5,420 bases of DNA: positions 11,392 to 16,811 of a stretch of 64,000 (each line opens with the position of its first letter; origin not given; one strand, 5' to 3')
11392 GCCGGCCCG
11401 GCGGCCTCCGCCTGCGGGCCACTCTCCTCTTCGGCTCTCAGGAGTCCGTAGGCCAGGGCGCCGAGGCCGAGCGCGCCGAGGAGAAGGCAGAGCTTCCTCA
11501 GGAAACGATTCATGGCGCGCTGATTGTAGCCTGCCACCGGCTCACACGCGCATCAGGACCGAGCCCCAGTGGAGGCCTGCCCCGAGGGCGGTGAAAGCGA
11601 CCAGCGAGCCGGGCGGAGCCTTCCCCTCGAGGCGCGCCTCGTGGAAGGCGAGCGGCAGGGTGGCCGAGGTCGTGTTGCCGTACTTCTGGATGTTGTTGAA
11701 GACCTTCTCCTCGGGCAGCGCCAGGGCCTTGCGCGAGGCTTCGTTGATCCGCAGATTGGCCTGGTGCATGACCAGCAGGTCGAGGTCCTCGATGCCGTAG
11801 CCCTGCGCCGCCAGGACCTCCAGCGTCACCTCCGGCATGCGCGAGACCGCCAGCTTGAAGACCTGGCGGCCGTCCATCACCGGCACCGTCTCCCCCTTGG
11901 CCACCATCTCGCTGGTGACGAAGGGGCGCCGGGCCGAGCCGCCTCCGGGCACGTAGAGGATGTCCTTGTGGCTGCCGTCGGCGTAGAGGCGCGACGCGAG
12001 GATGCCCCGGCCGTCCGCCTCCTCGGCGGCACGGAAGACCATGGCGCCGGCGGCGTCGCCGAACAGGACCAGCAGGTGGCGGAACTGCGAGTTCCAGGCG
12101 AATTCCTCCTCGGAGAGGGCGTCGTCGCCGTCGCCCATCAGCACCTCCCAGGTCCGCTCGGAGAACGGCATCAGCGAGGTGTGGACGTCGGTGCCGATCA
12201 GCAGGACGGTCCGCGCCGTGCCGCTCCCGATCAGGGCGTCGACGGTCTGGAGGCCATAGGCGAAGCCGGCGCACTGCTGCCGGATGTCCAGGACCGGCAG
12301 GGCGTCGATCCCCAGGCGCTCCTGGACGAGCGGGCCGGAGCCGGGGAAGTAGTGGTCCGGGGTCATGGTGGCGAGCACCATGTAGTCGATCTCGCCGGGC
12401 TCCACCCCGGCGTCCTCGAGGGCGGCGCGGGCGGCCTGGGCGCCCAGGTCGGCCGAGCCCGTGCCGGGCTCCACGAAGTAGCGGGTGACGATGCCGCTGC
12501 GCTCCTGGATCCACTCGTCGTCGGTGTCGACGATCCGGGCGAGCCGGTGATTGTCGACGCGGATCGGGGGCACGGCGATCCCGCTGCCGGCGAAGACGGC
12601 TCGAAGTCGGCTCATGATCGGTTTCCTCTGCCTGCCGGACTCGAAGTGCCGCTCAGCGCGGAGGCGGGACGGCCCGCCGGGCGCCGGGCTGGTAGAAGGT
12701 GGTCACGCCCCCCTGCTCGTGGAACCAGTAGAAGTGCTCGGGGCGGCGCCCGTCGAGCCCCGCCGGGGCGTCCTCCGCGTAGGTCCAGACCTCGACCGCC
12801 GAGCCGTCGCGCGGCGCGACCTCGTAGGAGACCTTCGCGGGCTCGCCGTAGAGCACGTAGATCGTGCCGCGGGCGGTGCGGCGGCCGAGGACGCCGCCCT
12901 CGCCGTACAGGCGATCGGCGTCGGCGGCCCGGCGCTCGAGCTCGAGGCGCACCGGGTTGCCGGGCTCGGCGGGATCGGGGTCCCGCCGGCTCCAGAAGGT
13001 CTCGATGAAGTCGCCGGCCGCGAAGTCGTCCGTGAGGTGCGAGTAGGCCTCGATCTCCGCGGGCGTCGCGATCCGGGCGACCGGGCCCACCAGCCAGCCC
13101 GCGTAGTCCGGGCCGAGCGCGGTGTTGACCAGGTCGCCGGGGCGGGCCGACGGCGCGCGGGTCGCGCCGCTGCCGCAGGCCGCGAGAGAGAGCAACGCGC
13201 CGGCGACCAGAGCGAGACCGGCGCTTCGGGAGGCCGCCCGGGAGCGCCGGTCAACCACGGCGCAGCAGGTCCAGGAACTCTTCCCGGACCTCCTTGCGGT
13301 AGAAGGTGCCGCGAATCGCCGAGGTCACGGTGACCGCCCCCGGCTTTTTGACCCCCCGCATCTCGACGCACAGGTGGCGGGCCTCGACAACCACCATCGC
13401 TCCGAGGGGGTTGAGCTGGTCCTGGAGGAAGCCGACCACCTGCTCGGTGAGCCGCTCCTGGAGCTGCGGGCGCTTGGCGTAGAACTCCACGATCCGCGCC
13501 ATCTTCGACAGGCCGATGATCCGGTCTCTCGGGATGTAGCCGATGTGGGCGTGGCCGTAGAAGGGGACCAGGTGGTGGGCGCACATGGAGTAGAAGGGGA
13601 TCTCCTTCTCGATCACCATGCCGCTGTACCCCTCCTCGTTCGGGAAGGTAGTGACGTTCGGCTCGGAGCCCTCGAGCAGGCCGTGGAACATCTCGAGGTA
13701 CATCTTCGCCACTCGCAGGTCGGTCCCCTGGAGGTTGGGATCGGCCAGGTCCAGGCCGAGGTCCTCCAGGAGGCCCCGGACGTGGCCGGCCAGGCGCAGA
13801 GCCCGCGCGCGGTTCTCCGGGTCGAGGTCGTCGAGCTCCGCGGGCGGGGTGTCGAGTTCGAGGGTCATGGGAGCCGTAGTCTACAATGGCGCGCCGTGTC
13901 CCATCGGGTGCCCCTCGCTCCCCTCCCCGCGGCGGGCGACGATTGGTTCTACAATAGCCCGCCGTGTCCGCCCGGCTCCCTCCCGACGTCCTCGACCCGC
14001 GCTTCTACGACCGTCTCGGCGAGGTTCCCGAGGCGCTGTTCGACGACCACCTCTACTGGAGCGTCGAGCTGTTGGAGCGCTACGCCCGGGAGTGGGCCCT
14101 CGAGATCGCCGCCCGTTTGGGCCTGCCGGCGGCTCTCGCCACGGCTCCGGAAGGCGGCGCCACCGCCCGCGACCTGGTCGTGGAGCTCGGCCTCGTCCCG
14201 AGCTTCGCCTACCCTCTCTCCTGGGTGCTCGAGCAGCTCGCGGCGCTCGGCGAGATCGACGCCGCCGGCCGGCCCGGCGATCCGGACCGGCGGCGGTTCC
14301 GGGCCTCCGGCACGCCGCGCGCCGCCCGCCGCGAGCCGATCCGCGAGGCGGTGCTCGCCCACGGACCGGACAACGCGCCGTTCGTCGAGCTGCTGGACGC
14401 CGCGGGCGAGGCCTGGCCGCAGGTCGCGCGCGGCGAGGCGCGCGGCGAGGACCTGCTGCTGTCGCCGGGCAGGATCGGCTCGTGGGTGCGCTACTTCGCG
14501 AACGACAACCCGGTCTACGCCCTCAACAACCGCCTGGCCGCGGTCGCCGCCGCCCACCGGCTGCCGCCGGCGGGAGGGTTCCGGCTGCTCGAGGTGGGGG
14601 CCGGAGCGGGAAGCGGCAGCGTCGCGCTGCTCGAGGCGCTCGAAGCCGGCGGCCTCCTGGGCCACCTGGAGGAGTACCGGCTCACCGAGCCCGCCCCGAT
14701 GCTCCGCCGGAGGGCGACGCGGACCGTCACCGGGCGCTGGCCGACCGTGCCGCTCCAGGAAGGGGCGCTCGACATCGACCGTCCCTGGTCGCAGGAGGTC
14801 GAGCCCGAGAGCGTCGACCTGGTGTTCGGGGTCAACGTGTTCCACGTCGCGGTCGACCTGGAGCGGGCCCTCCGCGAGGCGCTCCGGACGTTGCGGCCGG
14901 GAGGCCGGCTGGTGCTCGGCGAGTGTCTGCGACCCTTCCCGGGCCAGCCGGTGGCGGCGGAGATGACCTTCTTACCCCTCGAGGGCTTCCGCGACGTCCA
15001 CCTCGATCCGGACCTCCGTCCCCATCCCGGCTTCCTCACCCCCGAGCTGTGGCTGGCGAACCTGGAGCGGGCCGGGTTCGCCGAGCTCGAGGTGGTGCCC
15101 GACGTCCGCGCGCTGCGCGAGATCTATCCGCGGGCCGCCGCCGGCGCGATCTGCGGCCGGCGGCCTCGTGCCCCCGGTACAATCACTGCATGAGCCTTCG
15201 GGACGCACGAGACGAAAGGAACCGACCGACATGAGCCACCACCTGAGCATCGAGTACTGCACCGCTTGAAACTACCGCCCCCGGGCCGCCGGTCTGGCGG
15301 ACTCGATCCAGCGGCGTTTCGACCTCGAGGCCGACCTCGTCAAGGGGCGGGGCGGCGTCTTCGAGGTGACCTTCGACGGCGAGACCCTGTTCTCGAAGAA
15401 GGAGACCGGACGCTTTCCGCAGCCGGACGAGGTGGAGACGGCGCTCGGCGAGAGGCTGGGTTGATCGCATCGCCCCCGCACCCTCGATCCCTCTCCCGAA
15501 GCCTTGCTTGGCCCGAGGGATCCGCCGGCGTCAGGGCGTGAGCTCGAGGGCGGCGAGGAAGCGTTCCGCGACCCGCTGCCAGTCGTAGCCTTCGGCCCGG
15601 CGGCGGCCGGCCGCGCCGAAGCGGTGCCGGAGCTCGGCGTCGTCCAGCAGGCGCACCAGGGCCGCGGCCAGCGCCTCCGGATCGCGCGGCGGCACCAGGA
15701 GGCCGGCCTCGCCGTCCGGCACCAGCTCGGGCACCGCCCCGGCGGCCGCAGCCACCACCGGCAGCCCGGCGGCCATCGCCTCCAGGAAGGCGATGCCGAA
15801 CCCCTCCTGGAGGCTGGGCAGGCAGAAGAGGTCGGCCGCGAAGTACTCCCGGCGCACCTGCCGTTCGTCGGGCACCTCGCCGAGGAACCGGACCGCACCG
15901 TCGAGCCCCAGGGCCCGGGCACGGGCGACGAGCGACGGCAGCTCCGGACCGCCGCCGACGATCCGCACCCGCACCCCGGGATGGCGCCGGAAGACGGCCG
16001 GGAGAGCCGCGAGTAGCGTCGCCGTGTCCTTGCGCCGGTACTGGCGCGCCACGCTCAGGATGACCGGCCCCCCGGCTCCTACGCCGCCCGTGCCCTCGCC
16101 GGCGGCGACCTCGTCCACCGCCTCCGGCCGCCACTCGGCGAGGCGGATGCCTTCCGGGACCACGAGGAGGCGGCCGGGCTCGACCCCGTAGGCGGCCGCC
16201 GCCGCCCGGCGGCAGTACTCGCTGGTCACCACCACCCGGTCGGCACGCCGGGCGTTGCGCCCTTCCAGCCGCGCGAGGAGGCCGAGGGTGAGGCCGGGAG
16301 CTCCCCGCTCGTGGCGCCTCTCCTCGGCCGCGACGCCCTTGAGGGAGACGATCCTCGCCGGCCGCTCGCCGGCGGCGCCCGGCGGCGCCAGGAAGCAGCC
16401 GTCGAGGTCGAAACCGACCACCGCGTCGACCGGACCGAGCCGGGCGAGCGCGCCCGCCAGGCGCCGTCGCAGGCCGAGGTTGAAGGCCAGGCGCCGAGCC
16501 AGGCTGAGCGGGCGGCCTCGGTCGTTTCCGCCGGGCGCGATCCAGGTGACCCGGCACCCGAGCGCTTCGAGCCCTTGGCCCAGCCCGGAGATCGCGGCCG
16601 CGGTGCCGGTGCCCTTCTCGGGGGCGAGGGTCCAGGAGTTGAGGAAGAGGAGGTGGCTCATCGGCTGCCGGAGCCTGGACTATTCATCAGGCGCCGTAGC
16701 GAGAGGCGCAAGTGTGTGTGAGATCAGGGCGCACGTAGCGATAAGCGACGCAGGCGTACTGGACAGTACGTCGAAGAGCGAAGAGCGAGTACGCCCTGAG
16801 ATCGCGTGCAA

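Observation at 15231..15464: SelW/Rdx-type selenoprotein with in-frame UGA, 2.4 kb from selB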

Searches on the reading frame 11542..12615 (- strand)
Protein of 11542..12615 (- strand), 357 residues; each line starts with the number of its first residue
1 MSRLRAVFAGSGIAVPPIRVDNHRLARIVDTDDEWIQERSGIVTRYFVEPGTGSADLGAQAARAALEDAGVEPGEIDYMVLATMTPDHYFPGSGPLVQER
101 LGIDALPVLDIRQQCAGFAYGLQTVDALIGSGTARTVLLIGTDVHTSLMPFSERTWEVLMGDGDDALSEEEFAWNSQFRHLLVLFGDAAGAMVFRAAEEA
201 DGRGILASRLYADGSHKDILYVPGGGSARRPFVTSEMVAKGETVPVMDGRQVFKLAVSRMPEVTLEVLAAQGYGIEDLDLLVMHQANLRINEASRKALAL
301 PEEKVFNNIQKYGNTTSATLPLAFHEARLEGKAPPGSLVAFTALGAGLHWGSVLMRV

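Call 16: search_protein_families(library=pfam, proteins=[window:11542-12615:-], max_evalue=0.00001)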
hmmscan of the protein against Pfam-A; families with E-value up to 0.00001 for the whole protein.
window:11542-12615:- (357 aa): 2 families
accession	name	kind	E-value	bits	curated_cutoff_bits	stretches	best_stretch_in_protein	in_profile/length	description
PF08541.16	ACP_syn_III_C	-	1.4e-30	105.7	26.6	1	268-356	1-89/90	3-Oxoacyl-[acyl-carrier-protein (ACP)] synthase III C terminal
PF08545.16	ACP_syn_III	-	1.1e-20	73.7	24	1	109-163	1-55/80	3-Oxoacyl-[acyl-carrier-protein (ACP)] synthase III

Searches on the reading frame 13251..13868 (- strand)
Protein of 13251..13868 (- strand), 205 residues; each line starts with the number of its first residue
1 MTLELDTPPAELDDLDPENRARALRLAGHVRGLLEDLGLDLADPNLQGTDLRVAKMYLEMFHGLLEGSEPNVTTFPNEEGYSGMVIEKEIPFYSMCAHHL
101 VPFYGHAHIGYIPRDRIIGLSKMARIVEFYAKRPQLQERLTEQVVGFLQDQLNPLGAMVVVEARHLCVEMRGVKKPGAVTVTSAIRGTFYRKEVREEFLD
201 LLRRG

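Call 16: search_protein_families(library=pfam, proteins=[window:13251-13868:-], max_evalue=0.00001)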
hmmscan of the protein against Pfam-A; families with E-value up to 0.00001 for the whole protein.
window:13251-13868:- (205 aa): 1 family
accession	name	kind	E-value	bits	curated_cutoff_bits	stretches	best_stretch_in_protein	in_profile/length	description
PF01227.27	GTP_cyclohydroI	-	2.9e-63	213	27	1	28-202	3-178/179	GTP cyclohydrolase I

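Call 44: find_encoding_contigs(protein=window:13251-13868:-, flank=10000, max_places=3)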
Protein window:13251-13868:- (205 aa): no gene with exactly this product is on record in the collection.

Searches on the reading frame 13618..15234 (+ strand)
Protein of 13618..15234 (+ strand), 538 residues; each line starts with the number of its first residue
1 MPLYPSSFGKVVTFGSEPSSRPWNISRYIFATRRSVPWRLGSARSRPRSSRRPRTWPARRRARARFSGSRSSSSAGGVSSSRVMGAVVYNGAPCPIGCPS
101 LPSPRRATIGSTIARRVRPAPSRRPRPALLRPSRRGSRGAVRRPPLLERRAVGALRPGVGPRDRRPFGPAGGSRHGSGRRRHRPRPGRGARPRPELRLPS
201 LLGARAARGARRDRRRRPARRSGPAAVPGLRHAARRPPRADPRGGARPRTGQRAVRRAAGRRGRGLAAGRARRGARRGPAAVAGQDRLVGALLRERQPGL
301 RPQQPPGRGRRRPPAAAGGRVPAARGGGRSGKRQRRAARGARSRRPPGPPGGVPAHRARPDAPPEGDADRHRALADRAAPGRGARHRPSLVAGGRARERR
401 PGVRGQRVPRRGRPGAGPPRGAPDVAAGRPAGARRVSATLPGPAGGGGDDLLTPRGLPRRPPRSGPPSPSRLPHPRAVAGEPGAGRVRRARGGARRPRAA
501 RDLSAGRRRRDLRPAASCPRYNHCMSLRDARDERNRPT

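Call 4: search_protein_families(library=pfam, proteins=[window:13618-15234:+], max_evalue=0.01)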
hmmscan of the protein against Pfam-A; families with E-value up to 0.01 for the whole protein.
window:13618-15234:+ (538 aa): 0 families

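Call 5: search_protein_families(library=ncbifam, proteins=[window:13618-15234:+], max_evalue=0.01)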
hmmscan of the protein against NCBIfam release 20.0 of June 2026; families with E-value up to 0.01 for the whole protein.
window:13618-15234:+ (538 aa): 0 families

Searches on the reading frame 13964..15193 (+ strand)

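Call 16: search_protein_families(library=pfam, proteins=[window:13964-15193:+], max_evalue=0.00001)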
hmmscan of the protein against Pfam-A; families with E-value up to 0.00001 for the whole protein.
window:13964-15193:+ (409 aa): 2 families
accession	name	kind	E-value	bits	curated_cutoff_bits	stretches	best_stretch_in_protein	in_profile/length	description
PF08242.18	Methyltransf_12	-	8.6e-09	36.5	30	1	209-316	1-98/98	Methyltransferase domain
PF08241.18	Methyltransf_11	-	2.3e-08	35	21.2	1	211-318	3-95/95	Methyltransferase domain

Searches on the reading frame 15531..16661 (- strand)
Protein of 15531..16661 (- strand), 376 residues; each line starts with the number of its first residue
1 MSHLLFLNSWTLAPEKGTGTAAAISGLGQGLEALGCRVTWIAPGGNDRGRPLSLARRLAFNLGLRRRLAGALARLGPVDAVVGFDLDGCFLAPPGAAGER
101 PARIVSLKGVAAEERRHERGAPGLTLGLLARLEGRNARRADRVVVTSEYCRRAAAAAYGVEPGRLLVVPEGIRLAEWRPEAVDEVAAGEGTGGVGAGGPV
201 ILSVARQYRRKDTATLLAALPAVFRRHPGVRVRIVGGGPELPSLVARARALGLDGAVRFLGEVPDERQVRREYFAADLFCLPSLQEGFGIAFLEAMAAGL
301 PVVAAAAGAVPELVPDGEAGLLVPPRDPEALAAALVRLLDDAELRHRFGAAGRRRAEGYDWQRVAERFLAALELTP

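Call 4: search_protein_families(library=pfam, proteins=[window:15531-16661:-], max_evalue=0.01)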
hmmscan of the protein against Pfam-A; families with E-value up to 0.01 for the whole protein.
window:15531-16661:- (376 aa): 6 families
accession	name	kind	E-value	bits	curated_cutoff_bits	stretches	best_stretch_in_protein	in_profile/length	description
PF00534.26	Glycos_transf_1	-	8e-41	139.9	26.4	1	198-355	15-172/172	Glycosyl transferases group 1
PF13692.12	Glyco_trans_1_4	-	1.6e-39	135.9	27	1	199-341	2-142/142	Glycosyl transferases group 1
PF13439.12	Glyco_transf_4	-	2e-12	47.9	28.5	1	19-175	3-169/170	Glycosyltransferase Family 4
PF13524.12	Glyco_trans_1_2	-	1.1e-09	38.8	25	1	220-370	6-144/144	Glycosyl transferase-like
PF13579.12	Glyco_trans_4_4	-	4.4e-09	37.3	29.7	1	18-170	1-157/158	Glycosyl transferase 4-like domain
PF20706.3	GT4-conflict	-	2.7e-08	33.6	26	1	257-367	263-384/385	Family 4 Glycosyltransferase in conflict systems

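Call 5: search_protein_families(library=ncbifam, proteins=[window:15531-16661:-], max_evalue=0.01)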
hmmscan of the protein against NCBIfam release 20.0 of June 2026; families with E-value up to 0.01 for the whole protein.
window:15531-16661:- (376 aa): 40 families (the best 25 are shown)
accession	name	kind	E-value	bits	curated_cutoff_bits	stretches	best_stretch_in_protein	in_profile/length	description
NF041876.1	EPS_EpsE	equivalog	5.4e-37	127.9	400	1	143-364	166-385/389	exopolysaccharide biosynthesis GT4 family glycosyltransferase EpsE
TIGR03088.1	stp2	hypoth_equivalog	7.9e-35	120.6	409.05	1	157-369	154-367/374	TIGR03088 family PEP-CTERM/XrtA system glycosyltransferase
TIGR03449.1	mycothiol_MshA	equivalog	1.1e-34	120.1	462.5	1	139-370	164-398/406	D-inositol-3-phosphate glycosyltransferase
TIGR04047.1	MSMEG_0565_glyc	hypoth_equivalog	1.3e-31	110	259.85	1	129-370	128-369/373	MSMEG_0565 family glycosyltransferase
TIGR02149.1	glgA_Coryne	subfamily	2.7e-31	109.1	302.4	1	133-369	138-384/391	glycogen synthase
TIGR03999.1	thiol_BshA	equivalog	1.8e-28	99.6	273.7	1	139-370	144-368/375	N-acetyl-alpha-D-glucosaminyl L-malate synthase BshA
TIGR04063.1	stp3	hypoth_equivalog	1.8e-27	96.3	442.05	1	128-368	146-388/397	TIGR04063 family PEP-CTERM/XrtA system glycosyltransferase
NF053787.1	GlcN_PG_synth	equivalog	6.6e-18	64.7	480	1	254-370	240-354/361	N-acetylglucosaminyl phosphatidylglycerol synthase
TIGR04157.1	glyco_rSAM_CFB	subfamily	3.5e-16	59.2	400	1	134-356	164-389/406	TIGR04157 family glycosyltransferase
NF038295.1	EPS_HpsP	equivalog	6.5e-16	58.3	550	1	132-371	147-383/388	hormogonium polysaccharide biosynthesis glycosyltransferase HpsP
NF047684.1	TeichurnBiosyTuaC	equivalog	1.3e-15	57.2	550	1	138-346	163-359/391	teichuronic acid biosynthesis protein TuaC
NF038229.1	Glyco4_Geo_Pelo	equivalog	1.6e-15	57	400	1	137-366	107-327/338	GPMC system family 4 glycosyltransferase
NF038011.1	PelF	equivalog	5.1e-15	55.5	100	1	139-360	257-476/489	GT4 family glycosyltransferase PelF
TIGR04005.1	wcaL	equivalog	1.6e-14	53.6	537.6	1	201-372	225-402/406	colanic acid biosynthesis glycosyltransferase WcaL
TIGR02472.1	sucr_P_syn_N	equivalog_domain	7.1e-14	51.5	576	1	277-372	342-438/439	sucrose-phosphate synthase, putative, glycosyltransferase domain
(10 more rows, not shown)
